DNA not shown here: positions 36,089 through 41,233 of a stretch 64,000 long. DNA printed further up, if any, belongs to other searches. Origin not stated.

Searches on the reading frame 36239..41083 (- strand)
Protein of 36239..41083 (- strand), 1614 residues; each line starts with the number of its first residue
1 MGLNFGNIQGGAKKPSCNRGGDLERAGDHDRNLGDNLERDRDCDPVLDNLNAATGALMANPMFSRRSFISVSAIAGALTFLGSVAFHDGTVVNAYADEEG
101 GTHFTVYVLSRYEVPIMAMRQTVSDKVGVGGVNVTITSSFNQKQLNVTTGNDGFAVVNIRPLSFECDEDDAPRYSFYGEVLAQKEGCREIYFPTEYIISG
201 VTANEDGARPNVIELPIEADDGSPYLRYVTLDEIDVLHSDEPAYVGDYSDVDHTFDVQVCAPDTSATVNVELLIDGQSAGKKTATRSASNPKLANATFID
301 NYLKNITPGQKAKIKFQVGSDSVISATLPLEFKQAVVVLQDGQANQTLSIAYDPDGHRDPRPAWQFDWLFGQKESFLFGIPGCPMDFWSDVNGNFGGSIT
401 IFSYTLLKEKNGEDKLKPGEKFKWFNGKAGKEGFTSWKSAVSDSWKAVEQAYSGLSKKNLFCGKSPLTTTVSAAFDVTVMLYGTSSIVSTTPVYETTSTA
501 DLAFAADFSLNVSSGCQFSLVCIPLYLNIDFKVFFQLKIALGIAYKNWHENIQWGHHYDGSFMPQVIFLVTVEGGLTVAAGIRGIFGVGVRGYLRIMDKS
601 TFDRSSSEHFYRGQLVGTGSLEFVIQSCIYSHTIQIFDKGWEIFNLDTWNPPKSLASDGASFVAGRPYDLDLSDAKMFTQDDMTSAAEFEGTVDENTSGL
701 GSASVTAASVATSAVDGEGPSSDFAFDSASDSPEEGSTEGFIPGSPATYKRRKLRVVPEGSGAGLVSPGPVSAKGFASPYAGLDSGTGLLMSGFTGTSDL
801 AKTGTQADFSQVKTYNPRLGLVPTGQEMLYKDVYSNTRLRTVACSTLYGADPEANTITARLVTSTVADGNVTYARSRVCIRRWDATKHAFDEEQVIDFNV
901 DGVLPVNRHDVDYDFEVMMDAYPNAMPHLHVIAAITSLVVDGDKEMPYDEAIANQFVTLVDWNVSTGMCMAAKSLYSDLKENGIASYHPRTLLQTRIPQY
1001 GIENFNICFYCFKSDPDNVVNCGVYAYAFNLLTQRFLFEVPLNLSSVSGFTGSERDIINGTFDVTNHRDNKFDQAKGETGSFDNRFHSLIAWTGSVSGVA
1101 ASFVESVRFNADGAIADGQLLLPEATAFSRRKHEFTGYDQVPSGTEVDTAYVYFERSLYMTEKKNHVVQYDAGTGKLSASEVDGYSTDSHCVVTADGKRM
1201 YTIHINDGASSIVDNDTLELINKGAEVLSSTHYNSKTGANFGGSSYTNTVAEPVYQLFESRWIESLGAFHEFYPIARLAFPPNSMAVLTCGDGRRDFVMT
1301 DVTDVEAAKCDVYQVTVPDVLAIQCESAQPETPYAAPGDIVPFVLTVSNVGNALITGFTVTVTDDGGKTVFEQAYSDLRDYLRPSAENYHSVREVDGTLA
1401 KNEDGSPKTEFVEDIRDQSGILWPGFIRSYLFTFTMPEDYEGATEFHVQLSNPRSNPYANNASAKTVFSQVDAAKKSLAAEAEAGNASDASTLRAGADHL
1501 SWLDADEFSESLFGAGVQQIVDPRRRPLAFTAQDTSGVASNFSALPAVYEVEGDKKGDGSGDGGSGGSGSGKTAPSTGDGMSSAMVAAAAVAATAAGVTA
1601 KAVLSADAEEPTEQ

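Call 9: search_protein_families(library=pfam, proteins=[window:36239-41083:-], max_evalue=0.01)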
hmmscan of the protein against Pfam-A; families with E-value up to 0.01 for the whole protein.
window:36239-41083:- (1614 aa): 0 families

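Call 33: search_protein_families(library=pfam, alignment_id=A2, max_evalue=0.01)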
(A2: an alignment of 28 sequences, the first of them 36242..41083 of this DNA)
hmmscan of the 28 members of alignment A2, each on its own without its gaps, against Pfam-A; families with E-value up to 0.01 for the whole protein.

A. member 1, window:36242-41083:- (1614 aa): 0 families

B. families by the number of members that match (of 28 scanned): 54 families (the first 25 are shown)
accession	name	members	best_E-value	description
PF00905.27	Transpeptidase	2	3.5e-56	Penicillin binding protein transpeptidase domain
PF03816.19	LytR_cpsA_psr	2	2.8e-30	LytR_cpsA_psr family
PF00395.25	SLH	2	2.1e-27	S-layer homology domain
PF07581.17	Glug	2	5.2e-05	The GLUG motif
PF03382.20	DUF285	1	3.8e-124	Mycoplasma protein of unknown function, DUF285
PF06808.19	DctM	1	1.1e-88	Tripartite ATP-independent periplasmic transporter, DctM component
PF06180.16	CbiK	1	4.8e-63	Cobalt chelatase (CbiK)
PF00912.28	Transgly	1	4.8e-58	Transglycosylase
PF01869.26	BcrAD_BadFG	1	2.8e-45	BadF/BadG/BcrA/BcrD ATPase family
PF03717.20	PBP_dimer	1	1.4e-41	Penicillin-binding Protein dimerisation domain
PF03486.20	HI0933_like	1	2.6e-41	HI0933-like protein Rossmann domain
PF13531.11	SBP_bac_11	1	5.5e-41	Bacterial extracellular solute-binding protein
PF09989.15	DUF2229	1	1.8e-39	CoA enzyme activase uncharacterised domain (DUF2229)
PF04122.17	CW_binding_2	1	4.1e-37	Cell wall binding domain 2 (CWB2)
PF12833.13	HTH_18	1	5.4e-26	Helix-turn-helix domain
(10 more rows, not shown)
